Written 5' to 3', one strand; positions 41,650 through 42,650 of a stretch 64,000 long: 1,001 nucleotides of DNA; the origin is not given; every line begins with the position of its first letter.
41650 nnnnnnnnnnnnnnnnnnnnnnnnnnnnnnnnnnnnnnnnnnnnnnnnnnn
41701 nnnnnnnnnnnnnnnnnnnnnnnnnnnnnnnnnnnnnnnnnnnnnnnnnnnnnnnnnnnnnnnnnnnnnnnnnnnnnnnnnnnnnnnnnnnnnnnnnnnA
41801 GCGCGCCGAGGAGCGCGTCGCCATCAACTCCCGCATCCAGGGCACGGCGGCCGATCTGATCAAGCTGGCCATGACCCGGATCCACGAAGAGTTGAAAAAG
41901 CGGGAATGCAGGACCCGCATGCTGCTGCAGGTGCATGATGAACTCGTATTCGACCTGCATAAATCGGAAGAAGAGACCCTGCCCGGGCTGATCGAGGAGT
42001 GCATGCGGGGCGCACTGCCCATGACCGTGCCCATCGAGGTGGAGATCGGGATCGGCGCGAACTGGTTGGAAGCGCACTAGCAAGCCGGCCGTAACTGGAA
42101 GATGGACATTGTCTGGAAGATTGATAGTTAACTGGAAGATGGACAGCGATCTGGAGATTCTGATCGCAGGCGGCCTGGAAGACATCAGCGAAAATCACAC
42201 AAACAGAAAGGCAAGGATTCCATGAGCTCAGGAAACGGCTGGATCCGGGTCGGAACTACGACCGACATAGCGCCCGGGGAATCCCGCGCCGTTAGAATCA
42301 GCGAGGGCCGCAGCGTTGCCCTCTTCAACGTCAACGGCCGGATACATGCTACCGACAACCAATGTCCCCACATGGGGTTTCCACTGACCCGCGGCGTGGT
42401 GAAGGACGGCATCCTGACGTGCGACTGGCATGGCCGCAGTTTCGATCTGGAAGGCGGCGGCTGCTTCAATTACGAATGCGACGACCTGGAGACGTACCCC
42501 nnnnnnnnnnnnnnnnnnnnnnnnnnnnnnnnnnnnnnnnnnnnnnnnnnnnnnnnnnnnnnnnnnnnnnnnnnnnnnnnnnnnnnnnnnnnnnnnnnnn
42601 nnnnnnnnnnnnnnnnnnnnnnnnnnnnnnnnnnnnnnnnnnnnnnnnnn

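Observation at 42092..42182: Direct-repeat array (five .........-like cores, ~37-bp unit x2.3) immediately upstream of the Rieske-fusion operon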

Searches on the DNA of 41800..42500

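Call 28: search_rna_families(source=window, start=41800, end=42500, threshold=evalue, max_evalue=1)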
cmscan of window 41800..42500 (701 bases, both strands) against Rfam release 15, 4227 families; matches with E-value up to 1: 0.
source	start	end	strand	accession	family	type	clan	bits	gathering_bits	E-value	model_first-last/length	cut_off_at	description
